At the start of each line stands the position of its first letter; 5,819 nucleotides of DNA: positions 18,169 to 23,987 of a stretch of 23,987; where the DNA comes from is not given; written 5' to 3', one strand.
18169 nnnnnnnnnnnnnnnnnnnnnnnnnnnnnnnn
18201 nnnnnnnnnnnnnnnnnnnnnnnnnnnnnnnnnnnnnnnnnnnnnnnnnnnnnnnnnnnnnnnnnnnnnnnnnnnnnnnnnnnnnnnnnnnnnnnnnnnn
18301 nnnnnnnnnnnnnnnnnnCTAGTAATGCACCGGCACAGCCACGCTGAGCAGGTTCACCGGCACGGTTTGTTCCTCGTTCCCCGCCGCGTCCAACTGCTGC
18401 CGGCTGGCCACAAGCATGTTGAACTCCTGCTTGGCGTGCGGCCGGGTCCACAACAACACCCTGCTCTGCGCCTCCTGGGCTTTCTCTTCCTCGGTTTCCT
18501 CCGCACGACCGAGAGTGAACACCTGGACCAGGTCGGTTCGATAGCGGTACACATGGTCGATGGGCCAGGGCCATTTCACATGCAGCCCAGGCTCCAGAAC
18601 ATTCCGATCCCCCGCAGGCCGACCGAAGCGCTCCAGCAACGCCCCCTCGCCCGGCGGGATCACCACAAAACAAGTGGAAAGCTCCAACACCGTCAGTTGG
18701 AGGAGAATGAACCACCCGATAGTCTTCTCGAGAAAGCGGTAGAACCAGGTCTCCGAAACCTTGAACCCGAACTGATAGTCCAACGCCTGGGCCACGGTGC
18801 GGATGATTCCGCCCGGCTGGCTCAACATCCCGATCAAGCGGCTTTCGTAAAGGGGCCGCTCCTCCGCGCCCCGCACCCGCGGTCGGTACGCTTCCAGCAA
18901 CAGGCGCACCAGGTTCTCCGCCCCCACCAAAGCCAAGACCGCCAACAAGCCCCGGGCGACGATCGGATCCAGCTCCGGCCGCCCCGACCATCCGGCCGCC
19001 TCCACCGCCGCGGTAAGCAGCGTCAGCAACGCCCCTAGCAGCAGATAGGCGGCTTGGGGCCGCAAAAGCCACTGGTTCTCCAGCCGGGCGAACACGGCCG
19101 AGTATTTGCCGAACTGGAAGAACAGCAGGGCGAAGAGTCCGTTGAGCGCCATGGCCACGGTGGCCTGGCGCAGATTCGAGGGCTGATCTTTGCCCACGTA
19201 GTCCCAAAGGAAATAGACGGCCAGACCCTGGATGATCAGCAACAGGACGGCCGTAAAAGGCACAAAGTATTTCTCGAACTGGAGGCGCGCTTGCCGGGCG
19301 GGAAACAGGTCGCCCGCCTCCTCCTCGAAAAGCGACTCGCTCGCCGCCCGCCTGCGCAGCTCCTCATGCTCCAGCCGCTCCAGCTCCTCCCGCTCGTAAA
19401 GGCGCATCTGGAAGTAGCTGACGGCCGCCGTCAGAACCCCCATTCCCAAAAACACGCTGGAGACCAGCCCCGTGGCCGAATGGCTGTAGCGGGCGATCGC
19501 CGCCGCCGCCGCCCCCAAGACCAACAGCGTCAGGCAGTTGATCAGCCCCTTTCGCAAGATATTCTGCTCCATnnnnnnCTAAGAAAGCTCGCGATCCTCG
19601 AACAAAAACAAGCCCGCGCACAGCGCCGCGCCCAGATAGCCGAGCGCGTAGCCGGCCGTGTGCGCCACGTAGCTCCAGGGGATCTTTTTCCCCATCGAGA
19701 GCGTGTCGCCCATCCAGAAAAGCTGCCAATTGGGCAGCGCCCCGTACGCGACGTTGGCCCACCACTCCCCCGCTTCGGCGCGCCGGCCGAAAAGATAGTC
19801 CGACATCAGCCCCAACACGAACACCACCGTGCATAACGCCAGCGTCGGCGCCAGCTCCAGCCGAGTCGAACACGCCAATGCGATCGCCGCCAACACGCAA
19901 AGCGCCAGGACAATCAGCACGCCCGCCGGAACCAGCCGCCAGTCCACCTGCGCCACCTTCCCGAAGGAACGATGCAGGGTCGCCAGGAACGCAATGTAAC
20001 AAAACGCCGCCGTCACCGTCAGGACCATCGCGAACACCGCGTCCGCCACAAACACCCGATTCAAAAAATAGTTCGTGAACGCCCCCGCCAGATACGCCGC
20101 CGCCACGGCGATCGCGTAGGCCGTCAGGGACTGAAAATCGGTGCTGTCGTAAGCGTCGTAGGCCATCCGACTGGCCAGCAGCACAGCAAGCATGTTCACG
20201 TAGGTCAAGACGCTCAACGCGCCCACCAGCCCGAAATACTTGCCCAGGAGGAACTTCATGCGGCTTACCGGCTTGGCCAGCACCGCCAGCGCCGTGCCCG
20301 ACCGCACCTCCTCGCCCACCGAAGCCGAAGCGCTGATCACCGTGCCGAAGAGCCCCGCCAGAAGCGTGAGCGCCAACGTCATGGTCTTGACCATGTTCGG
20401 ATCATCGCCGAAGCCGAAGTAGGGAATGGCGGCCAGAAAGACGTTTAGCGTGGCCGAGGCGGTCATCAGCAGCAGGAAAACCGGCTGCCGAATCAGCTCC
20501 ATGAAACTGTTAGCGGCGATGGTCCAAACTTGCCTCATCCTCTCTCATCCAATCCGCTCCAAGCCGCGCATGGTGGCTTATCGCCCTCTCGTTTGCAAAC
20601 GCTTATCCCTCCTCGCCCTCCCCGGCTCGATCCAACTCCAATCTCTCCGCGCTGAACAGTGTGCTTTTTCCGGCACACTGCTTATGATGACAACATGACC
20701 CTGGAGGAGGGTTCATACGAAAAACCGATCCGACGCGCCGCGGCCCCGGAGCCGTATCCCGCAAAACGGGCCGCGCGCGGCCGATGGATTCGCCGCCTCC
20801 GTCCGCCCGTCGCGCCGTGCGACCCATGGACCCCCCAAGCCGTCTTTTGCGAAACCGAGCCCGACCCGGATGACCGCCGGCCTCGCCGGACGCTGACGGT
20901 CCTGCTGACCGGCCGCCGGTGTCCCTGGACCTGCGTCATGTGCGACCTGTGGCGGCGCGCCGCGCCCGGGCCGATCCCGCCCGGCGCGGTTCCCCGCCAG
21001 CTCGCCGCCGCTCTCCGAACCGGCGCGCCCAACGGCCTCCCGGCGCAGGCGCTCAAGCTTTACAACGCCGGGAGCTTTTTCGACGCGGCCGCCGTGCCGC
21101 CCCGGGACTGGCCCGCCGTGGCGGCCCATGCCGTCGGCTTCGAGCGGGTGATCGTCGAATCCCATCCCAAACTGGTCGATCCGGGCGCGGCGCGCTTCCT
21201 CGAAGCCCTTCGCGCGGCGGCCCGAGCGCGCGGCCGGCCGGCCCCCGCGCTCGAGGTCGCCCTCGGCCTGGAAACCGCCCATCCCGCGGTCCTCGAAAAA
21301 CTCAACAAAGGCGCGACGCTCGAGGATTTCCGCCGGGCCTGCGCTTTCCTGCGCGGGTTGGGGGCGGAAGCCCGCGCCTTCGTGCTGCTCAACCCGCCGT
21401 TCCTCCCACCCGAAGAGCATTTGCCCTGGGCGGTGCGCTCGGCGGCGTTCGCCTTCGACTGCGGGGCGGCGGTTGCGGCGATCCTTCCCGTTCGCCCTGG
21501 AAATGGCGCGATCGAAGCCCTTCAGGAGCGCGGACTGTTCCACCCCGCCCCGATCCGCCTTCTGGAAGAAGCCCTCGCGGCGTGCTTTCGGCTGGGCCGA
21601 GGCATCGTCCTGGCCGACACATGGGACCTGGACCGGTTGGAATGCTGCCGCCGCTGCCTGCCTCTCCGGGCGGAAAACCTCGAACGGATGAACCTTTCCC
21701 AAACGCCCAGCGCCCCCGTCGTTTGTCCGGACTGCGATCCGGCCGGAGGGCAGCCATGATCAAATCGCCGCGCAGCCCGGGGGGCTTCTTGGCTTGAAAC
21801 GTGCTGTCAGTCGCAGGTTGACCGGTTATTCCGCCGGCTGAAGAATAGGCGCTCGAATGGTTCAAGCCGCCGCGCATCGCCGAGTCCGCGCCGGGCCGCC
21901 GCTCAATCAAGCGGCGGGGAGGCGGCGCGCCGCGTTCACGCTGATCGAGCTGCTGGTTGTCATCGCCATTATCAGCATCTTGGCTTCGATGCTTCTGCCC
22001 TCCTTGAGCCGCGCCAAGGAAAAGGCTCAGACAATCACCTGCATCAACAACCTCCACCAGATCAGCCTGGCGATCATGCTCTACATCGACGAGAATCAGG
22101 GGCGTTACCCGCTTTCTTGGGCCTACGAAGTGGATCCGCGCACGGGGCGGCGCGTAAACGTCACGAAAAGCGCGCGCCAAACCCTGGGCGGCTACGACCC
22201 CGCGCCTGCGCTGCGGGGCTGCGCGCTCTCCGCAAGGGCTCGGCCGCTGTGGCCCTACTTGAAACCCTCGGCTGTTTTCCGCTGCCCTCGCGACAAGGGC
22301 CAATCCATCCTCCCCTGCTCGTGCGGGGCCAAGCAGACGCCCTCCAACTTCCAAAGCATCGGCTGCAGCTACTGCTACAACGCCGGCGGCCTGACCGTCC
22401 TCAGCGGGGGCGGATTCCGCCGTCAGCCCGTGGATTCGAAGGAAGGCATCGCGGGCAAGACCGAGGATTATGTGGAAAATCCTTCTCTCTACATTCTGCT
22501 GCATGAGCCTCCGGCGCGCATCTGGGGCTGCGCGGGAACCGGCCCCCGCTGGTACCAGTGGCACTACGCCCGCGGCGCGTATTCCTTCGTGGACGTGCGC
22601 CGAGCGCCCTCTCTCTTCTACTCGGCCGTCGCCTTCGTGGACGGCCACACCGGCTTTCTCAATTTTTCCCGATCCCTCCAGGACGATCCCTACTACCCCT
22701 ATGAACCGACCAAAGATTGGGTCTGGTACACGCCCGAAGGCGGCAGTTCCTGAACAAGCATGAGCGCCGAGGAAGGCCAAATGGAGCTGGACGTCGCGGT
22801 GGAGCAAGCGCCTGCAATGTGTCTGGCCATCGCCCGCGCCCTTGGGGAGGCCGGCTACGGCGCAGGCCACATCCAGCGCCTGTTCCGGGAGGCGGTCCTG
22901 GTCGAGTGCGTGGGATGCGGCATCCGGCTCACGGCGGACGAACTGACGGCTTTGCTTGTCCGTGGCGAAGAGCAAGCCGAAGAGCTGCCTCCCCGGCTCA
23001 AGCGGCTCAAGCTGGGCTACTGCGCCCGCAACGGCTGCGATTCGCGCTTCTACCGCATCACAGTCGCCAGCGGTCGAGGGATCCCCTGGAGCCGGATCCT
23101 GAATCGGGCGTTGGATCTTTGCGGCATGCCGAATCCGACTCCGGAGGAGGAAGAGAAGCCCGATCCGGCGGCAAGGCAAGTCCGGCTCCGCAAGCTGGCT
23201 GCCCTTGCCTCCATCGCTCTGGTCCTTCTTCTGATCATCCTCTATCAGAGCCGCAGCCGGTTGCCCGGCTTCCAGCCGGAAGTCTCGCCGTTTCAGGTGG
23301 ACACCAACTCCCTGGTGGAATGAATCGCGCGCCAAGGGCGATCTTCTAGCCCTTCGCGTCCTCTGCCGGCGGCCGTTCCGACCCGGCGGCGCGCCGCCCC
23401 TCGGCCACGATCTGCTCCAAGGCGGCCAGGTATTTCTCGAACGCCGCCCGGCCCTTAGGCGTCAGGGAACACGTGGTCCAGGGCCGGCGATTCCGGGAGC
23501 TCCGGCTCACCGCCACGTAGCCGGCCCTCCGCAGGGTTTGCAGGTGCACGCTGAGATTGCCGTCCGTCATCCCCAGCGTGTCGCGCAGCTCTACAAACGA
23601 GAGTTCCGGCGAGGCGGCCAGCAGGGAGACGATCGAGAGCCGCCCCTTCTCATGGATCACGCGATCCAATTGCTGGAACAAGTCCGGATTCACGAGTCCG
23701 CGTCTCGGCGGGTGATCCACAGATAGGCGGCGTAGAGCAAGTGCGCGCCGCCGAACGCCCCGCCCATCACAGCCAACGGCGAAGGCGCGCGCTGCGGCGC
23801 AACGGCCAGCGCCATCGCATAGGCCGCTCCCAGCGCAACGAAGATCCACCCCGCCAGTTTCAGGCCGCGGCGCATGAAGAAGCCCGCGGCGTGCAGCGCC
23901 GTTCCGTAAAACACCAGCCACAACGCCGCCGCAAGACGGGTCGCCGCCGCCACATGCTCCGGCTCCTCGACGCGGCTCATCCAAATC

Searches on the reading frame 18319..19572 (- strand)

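Call 35: search_protein_families(library=pfam, proteins=[window:18319-19572:-], max_evalue=0.001)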
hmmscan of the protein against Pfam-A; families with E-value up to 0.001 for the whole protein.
window:18319-19572:- (417 aa): 1 family
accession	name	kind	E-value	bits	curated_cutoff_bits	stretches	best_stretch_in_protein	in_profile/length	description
PF01145.31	Band_7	-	9.9e-06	26.2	23.6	1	304-356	2-49/176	SPFH domain / Band 7 family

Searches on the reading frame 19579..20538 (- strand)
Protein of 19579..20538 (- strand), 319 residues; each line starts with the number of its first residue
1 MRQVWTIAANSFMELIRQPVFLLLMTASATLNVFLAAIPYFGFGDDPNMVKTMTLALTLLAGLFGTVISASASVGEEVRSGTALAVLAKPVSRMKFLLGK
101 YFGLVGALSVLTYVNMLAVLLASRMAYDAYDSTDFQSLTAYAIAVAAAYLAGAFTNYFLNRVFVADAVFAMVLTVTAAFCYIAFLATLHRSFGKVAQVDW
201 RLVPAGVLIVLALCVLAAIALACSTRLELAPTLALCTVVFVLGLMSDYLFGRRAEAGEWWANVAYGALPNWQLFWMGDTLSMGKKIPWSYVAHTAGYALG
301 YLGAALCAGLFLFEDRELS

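Call 35: search_protein_families(library=pfam, proteins=[window:19579-20538:-], max_evalue=0.001)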
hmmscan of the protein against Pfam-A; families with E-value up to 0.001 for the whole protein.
window:19579-20538:- (319 aa): 2 families
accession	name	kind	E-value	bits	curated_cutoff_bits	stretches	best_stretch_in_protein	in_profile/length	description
PF12730.13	ABC2_membrane_4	-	5.6e-05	23.6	27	1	12-175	6-177/179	ABC-2 family transporter protein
PF12679.13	ABC2_membrane_2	-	0.00069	19.4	27.2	0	5-252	1-280/283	ABC-2 family transporter protein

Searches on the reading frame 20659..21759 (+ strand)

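Call 35: search_protein_families(library=pfam, proteins=[window:20659-21759:+], max_evalue=0.001)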
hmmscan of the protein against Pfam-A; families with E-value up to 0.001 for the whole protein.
window:20659-21759:+ (366 aa): 1 family
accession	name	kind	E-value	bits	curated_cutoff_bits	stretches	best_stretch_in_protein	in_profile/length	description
PF04055.27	Radical_SAM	-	2.5e-05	25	29.5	1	84-246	3-148/166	Radical SAM superfamily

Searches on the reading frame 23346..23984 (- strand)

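Call 35: search_protein_families(library=pfam, proteins=[window:23346-23984:-], max_evalue=0.001)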
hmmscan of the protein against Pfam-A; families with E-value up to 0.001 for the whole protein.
window:23346-23984:- (212 aa): 6 families
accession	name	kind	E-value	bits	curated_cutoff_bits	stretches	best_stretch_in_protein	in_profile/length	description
PF13601.12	HTH_34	-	2e-26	92.4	27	1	115-193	2-80/80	Winged helix DNA-binding domain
PF01022.26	HTH_5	-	3.2e-08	33.8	22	1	113-157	2-45/47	Bacterial regulatory protein, arsR family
PF12802.13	MarR_2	-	4.2e-07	30.5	27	1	118-167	10-60/61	MarR family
PF12840.13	HTH_20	-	1.2e-05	25.6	27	1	115-155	6-46/51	Helix-turn-helix domain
PF13412.12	HTH_24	-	0.0001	22.2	21.9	1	116-157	6-47/48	Winged helix-turn-helix DNA-binding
PF01047.28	MarR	-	0.00026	21.2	24.6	1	115-167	5-57/59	MarR family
